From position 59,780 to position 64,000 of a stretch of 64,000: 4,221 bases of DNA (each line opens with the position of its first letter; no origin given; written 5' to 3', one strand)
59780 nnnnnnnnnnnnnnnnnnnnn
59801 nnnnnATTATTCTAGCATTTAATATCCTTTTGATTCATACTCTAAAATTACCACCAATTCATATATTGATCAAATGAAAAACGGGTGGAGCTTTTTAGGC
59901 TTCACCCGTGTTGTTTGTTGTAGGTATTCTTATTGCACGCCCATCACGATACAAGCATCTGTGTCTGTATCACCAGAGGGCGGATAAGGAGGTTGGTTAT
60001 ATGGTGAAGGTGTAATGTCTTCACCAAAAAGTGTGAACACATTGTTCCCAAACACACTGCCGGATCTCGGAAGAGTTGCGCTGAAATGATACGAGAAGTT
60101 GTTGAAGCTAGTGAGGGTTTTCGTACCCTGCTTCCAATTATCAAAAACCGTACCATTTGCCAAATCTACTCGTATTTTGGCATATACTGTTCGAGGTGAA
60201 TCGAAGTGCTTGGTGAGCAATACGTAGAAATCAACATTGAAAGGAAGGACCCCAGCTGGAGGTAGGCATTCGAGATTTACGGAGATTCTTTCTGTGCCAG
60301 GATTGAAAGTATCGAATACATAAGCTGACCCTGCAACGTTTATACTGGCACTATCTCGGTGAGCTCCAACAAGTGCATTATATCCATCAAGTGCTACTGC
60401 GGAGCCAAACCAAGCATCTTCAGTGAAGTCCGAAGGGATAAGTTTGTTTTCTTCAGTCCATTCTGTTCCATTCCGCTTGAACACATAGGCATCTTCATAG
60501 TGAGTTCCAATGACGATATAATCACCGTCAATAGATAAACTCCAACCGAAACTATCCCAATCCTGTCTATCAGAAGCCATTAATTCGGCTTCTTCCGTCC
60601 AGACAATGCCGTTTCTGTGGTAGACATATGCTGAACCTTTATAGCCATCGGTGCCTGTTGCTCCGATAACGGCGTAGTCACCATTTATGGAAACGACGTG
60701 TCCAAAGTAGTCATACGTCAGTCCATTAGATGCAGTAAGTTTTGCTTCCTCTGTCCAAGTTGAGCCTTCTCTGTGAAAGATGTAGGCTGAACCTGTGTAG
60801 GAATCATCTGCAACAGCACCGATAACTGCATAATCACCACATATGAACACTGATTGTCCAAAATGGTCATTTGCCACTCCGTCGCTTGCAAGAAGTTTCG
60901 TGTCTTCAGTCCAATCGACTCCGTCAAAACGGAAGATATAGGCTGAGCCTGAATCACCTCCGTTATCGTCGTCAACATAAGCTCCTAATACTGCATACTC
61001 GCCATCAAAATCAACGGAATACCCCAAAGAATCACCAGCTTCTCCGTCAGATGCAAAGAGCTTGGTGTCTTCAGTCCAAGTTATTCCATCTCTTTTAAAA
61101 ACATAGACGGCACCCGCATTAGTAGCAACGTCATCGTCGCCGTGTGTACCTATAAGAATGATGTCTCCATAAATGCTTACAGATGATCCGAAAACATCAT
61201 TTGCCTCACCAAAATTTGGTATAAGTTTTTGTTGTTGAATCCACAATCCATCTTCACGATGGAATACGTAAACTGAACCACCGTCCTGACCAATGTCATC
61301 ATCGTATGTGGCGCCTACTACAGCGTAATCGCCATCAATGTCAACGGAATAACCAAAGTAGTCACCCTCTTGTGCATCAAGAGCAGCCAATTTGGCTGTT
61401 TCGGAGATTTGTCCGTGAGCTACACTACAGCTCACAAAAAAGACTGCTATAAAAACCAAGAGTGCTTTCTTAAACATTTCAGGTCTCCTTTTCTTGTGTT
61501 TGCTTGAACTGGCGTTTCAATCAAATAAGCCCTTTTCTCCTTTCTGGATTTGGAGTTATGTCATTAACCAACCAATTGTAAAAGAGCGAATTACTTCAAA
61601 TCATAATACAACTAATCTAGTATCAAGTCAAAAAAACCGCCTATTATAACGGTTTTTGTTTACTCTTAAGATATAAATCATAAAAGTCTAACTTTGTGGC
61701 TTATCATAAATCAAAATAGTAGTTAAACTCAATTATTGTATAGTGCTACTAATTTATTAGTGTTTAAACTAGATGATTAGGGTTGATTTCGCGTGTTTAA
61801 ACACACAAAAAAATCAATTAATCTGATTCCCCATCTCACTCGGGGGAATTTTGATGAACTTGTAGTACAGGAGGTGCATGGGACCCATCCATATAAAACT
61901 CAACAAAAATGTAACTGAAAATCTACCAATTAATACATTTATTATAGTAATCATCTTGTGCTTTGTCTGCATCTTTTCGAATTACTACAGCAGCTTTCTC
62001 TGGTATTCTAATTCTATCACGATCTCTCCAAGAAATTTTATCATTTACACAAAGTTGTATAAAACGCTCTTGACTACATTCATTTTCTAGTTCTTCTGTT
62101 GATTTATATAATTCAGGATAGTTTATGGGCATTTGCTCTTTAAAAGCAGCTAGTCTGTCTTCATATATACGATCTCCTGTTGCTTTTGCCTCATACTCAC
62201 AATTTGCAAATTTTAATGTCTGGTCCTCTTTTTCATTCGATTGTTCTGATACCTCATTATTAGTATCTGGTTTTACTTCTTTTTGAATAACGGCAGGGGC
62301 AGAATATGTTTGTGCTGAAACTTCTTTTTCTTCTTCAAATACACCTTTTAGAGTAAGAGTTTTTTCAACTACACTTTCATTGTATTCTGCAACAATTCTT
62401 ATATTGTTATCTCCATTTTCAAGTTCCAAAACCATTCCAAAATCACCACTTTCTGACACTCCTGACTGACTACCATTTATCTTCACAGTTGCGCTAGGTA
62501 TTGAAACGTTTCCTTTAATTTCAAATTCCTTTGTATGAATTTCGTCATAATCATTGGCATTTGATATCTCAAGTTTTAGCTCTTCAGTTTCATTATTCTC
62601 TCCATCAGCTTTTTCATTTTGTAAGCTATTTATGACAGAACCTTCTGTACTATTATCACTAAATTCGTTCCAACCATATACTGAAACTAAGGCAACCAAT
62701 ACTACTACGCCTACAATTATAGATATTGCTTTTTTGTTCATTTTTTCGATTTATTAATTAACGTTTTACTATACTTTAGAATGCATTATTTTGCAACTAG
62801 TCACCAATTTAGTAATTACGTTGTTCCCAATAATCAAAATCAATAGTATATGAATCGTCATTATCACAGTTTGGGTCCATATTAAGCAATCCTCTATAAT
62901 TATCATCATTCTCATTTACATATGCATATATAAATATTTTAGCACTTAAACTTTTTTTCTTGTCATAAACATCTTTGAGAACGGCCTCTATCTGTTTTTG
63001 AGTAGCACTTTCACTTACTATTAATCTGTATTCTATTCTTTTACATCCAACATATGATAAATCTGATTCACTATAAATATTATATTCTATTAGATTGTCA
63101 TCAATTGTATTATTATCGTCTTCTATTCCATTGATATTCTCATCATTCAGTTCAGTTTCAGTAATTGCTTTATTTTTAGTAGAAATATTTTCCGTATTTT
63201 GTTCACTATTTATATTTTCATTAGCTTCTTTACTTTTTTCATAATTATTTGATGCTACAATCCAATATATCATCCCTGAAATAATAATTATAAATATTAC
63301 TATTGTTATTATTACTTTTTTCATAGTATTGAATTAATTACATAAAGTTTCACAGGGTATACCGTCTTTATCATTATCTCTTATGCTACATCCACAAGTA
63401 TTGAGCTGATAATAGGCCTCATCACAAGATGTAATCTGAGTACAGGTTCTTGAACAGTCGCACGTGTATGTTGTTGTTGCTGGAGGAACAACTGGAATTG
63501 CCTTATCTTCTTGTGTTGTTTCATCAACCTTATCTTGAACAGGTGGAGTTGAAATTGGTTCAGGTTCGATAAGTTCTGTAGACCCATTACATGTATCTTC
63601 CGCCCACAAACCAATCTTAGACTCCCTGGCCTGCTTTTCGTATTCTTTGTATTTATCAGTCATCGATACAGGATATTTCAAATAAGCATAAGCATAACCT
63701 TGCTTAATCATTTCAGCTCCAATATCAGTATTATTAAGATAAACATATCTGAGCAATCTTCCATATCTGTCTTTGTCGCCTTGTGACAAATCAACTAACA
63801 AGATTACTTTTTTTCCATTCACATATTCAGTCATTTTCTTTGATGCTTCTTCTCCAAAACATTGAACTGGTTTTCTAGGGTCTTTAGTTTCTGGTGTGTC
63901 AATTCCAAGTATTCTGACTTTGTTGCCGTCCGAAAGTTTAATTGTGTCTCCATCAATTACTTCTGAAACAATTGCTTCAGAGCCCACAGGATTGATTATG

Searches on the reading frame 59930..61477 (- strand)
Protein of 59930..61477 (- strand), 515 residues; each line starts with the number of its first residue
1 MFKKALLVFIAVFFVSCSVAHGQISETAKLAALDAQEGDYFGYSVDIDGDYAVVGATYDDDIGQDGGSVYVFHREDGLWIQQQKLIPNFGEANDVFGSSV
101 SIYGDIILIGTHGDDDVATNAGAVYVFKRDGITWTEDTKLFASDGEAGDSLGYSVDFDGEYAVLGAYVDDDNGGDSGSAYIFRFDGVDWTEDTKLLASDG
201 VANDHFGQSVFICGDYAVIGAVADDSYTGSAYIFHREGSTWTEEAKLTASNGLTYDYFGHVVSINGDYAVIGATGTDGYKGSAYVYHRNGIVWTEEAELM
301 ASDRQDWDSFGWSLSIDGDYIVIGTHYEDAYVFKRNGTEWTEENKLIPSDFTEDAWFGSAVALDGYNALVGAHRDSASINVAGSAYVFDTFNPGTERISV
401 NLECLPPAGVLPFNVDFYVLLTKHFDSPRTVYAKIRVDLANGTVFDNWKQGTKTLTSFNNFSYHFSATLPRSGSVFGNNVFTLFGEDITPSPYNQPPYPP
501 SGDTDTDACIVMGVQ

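Call 22: search_protein_families(library=pfam, proteins=[window:59930-61477:-], max_evalue=0.001)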
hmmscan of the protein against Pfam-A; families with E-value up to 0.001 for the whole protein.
window:59930-61477:- (515 aa): 1 family
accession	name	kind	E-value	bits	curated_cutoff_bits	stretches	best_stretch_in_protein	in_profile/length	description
PF14312.12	FG-GAP_2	-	1.4e-112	368.2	23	7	25-72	2-49/49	FG-GAP repeat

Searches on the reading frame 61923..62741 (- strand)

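Call 22: search_protein_families(library=pfam, proteins=[window:61923-62741:-], max_evalue=0.001)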
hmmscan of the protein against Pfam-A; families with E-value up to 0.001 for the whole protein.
window:61923-62741:- (272 aa): 1 family
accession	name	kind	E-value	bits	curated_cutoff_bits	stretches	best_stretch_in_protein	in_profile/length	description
PF09136.16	Glucodextran_B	-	7.3e-07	29.5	27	1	57-121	3-68/83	Glucodextranase, domain B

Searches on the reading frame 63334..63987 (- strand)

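Call 22: search_protein_families(library=pfam, proteins=[window:63334-63987:-], max_evalue=0.001)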
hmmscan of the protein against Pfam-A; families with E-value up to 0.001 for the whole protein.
window:63334-63987:- (217 aa): 2 families
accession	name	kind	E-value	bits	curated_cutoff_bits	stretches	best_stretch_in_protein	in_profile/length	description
PF00565.23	SNase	-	4.9e-28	98.2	21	1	23-129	1-106/107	Staphylococcal nuclease homologue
PF05901.16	Excalibur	-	0.00048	20.9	22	1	180-213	2-36/36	Excalibur calcium-binding domain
